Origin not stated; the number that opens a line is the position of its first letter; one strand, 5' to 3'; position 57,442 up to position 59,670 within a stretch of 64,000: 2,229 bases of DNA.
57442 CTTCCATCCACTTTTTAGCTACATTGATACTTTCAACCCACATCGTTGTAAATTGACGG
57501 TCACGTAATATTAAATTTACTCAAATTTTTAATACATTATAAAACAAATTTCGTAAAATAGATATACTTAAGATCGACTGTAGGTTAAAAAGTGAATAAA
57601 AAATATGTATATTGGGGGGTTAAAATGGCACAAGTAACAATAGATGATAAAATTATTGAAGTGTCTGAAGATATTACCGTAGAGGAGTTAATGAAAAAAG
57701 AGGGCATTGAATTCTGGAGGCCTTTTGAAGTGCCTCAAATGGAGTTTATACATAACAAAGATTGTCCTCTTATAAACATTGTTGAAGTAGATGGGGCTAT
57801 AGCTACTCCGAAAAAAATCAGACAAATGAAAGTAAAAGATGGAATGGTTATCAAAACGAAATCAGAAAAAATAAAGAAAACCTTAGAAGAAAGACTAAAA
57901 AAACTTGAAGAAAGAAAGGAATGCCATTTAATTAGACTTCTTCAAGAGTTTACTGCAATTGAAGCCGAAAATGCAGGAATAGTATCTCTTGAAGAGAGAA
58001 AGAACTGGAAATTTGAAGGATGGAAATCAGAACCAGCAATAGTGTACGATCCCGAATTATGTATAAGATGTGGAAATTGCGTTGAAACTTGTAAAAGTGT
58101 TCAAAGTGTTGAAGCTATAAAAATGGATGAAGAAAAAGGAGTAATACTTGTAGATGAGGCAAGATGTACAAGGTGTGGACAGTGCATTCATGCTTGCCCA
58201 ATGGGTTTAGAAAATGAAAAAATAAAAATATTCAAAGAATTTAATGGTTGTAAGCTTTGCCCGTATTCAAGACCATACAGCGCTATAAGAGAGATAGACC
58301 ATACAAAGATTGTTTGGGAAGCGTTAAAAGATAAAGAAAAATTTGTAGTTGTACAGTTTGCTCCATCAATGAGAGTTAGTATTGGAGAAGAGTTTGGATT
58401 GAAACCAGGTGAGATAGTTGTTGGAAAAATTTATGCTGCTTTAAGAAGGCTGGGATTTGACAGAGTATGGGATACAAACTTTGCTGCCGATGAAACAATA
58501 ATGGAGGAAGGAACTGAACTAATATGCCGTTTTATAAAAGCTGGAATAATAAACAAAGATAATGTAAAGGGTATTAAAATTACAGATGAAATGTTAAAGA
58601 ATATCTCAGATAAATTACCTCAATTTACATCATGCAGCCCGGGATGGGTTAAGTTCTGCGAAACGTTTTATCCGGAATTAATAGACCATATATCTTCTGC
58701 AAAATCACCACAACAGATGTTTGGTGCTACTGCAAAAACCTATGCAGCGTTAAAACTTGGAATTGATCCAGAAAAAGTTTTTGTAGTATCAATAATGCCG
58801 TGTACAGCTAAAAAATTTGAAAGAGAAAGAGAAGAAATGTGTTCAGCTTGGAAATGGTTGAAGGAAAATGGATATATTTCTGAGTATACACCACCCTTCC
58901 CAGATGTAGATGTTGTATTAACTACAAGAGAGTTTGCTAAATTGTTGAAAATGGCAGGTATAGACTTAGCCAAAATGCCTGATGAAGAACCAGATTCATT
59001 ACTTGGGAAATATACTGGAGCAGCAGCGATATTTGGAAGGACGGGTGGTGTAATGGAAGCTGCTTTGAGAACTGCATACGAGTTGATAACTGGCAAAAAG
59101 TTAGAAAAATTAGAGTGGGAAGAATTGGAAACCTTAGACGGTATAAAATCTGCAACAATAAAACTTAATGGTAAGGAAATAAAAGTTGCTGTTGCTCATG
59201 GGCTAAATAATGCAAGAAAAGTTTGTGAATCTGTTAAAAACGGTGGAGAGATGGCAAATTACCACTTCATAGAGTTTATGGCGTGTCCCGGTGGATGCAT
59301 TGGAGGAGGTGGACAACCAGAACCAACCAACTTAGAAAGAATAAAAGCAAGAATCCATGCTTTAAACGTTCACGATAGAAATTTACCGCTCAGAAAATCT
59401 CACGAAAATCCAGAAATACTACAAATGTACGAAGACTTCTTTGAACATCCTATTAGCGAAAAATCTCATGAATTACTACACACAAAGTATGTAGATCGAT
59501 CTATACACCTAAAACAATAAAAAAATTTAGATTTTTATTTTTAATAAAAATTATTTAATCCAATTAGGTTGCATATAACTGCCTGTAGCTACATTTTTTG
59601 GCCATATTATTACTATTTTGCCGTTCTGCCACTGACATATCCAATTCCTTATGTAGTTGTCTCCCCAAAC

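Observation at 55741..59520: Bacterial-type [FeFe]-hydrogenase module (hydG <-> hydA) inside an unmistakably archaeal, dsrAB/F420-type genome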

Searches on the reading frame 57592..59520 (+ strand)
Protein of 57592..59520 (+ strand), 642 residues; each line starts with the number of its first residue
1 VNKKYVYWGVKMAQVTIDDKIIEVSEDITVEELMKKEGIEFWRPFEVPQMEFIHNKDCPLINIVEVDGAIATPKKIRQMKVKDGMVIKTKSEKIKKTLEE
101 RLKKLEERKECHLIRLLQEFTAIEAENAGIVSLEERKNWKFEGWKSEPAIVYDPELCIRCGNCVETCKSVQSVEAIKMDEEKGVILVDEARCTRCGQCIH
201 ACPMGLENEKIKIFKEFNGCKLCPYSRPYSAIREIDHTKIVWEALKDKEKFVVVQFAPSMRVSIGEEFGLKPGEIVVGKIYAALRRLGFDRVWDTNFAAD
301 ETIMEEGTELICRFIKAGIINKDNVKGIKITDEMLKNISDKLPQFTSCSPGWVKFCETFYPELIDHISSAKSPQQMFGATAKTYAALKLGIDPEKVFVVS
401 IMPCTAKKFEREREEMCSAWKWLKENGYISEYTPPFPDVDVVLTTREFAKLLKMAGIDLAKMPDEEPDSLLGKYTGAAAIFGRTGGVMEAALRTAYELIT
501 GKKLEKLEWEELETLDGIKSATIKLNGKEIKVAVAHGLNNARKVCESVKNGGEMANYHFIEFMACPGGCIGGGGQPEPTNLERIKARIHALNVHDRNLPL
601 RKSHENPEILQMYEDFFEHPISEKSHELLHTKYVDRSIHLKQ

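Call 3: search_protein_families(library=pfam, proteins=[window:57592-59520:+])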
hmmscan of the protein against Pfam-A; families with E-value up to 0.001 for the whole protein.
window:57592-59520:+ (642 aa): 12 families
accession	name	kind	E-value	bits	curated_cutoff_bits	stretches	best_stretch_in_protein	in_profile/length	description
PF02906.19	Fe_hyd_lg_C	-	1.2e-90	303.9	22.1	1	250-573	1-245/245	Iron only hydrogenase large subunit, C-terminal domain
PF02256.22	Fe_hyd_SSU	-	4e-22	78.4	24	1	582-636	2-56/56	Iron hydrogenase small subunit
PF13237.11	Fer4_10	-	4.9e-10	39.6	25.5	2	150-203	2-53/53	4Fe-4S dicluster domain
PF12838.12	Fer4_7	-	4.7e-09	37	27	1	157-205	2-51/52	4Fe-4S dicluster domain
PF12797.12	Fer4_2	-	5.6e-09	35.8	24.5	2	184-203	2-21/22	4Fe-4S binding domain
PF14697.11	Fer4_21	-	2.7e-08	34.3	35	1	153-204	4-53/59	4Fe-4S dicluster domain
PF00037.32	Fer4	-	4.8e-08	32.9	21.1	2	186-205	2-21/24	4Fe-4S binding domain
PF12837.12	Fer4_6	-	1.1e-07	31.9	25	2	184-205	1-22/24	4Fe-4S binding domain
PF13187.11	Fer4_9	-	8.6e-07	29.3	27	1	157-205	2-50/52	4Fe-4S dicluster domain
PF13247.11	Fer4_11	-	3.6e-06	27.5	26.2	1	150-223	3-74/100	4Fe-4S dicluster domain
PF12800.12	Fer4_4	-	2.7e-05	24.6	24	0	190-205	2-17/17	4Fe-4S binding domain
PF13459.11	Fer4_15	-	0.00091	20.3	22.4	0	185-209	1-25/66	4Fe-4S single cluster domain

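Call 4: search_protein_families(library=ncbifam, proteins=[window:57592-59520:+])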
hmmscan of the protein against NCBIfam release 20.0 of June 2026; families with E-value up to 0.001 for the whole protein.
window:57592-59520:+ (642 aa): 51 families (the best 25 are shown)
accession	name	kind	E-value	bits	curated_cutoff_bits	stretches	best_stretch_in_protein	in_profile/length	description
NF040763.1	FeFe_hydrog_A6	exception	1.1e-178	595.2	765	2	220-636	193-571/571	NADH-dependent [FeFe] hydrogenase, group A6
NF040762.1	Hydr_FeFe_Clost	exception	6.7e-140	467.4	900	3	333-633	281-571/572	ferredoxin hydrogenase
TIGR02512.1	FeFe_hydrog_A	subfamily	5.2e-138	460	405.95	2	219-577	54-374/375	[FeFe] hydrogenase, group A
TIGR04105.1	FeFe_hydrog_B1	subfamily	7.6e-37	127.1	450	4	332-514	273-425/462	monomeric [FeFe] hydrogenase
NF005504.0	PRK07118.1-3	equivalog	1.9e-08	34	437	1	157-205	142-186/293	Fe-S cluster domain-containing protein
TIGR02494.1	PFLE_PFLC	subfamily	3.7e-08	33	174.35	1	142-204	35-94/293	glycyl-radical enzyme activating protein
NF005745.0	PRK07569.1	equivalog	4e-08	32.9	333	1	12-206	3-206/238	bidirectional hydrogenase complex protein HoxU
NF007382.0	PRK09898.1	equivalog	1e-07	31.7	213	1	151-223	117-186/208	ferredoxin-like protein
NF043069.1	T4HPD_activ_SAM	equivalog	4.9e-07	29.4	425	1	145-205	41-95/299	trans-4-hydroxy-L-proline dehydratase activase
TIGR02912.1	sulfite_red_C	equivalog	6.6e-07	28.6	324.1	1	151-206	165-217/314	sulfite reductase subunit C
NF038196.1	ferrodoxin_EFR1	subfamily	1.5e-06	28.4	75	1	87-204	119-226/242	EFR1 family ferrodoxin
TIGR03224.1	benzo_boxA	equivalog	2.2e-06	26.8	459.2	1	152-206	7-55/411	benzoyl-CoA 2,3-epoxidase subunit BoxA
NF058577.1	FdxA_fam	equivalog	8.2e-06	25.9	65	1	156-205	8-51/52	4Fe-4S ferredoxin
NF008134.0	PRK10882.1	equivalog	9e-06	25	263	1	159-224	112-179/329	hydrogenase 2 operon protein HybA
NF043039.1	HgcAB_like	equivalog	1.1e-05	25.2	285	1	122-204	267-346/350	HgcAB-like fusion protein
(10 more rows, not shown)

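Call 5: search_solved_structures(query=window:57592-59520:+, show_alignments=2)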
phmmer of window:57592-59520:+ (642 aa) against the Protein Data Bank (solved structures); distinct sequences matched with E-value up to 0.001: 59.
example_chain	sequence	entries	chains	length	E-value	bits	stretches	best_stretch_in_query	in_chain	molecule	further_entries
8a6t_A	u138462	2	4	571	1.6e-123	416.5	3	340-636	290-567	Electron bifurcating hydrogenase subunit HydA1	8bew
7qv7_D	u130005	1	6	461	2.5e-116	392.7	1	150-636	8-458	Hydrogen dependent carbon dioxide reductase subunit HydA2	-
7q4v_A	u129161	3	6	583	3.8e-109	369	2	232-634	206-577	Iron hydrogenase HydA1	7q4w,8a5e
9gnk_A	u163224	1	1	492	3e-108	366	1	183-641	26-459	Periplasmic [Fe] hydrogenase large subunit,Periplasmic [Fe] hydrogenase small subunit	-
8ryh_A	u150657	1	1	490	1.4e-107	363.8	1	183-641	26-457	Periplasmic [Fe] hydrogenase large subunit,Periplasmic [Fe] hydrogenase small subunit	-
9gbu_A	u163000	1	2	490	3.1e-107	362.6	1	183-641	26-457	Periplasmic [Fe] hydrogenase large subunit,Periplasmic [Fe] hydrogenase small subunit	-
8ru6_B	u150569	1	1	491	3.4e-107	362.5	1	183-641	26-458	Periplasmic [Fe] hydrogenase large subunit,CpI,Periplasmic [Fe] hydrogenase small subunit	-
9rjq_A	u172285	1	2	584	3.9e-104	352.4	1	79-634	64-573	Iron hydrogenase 1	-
9rj9_A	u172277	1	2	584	6.1e-104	351.7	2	228-634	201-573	Iron hydrogenase 1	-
4xdd_A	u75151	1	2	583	2.5e-103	349.8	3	341-634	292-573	Iron hydrogenase 1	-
4xdc_A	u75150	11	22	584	2.7e-103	349.6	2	178-634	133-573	Iron hydrogenase 1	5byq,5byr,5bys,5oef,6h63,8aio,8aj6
9rjo_A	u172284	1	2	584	2.8e-103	349.6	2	341-634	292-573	Iron hydrogenase 1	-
8cjy_A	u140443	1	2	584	3.6e-103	349.2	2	178-634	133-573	Iron hydrogenase 1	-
1c4a_A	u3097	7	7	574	4.7e-103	348.8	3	341-633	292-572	PROTEIN (FE-ONLY HYDROGENASE) | PROTEIN (PERIPLASMIC HYDROGENASE 1) | Iron hydrogenase 1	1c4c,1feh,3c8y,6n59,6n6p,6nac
6gm8_A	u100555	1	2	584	5e-103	348.7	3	341-634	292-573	Iron hydrogenase 1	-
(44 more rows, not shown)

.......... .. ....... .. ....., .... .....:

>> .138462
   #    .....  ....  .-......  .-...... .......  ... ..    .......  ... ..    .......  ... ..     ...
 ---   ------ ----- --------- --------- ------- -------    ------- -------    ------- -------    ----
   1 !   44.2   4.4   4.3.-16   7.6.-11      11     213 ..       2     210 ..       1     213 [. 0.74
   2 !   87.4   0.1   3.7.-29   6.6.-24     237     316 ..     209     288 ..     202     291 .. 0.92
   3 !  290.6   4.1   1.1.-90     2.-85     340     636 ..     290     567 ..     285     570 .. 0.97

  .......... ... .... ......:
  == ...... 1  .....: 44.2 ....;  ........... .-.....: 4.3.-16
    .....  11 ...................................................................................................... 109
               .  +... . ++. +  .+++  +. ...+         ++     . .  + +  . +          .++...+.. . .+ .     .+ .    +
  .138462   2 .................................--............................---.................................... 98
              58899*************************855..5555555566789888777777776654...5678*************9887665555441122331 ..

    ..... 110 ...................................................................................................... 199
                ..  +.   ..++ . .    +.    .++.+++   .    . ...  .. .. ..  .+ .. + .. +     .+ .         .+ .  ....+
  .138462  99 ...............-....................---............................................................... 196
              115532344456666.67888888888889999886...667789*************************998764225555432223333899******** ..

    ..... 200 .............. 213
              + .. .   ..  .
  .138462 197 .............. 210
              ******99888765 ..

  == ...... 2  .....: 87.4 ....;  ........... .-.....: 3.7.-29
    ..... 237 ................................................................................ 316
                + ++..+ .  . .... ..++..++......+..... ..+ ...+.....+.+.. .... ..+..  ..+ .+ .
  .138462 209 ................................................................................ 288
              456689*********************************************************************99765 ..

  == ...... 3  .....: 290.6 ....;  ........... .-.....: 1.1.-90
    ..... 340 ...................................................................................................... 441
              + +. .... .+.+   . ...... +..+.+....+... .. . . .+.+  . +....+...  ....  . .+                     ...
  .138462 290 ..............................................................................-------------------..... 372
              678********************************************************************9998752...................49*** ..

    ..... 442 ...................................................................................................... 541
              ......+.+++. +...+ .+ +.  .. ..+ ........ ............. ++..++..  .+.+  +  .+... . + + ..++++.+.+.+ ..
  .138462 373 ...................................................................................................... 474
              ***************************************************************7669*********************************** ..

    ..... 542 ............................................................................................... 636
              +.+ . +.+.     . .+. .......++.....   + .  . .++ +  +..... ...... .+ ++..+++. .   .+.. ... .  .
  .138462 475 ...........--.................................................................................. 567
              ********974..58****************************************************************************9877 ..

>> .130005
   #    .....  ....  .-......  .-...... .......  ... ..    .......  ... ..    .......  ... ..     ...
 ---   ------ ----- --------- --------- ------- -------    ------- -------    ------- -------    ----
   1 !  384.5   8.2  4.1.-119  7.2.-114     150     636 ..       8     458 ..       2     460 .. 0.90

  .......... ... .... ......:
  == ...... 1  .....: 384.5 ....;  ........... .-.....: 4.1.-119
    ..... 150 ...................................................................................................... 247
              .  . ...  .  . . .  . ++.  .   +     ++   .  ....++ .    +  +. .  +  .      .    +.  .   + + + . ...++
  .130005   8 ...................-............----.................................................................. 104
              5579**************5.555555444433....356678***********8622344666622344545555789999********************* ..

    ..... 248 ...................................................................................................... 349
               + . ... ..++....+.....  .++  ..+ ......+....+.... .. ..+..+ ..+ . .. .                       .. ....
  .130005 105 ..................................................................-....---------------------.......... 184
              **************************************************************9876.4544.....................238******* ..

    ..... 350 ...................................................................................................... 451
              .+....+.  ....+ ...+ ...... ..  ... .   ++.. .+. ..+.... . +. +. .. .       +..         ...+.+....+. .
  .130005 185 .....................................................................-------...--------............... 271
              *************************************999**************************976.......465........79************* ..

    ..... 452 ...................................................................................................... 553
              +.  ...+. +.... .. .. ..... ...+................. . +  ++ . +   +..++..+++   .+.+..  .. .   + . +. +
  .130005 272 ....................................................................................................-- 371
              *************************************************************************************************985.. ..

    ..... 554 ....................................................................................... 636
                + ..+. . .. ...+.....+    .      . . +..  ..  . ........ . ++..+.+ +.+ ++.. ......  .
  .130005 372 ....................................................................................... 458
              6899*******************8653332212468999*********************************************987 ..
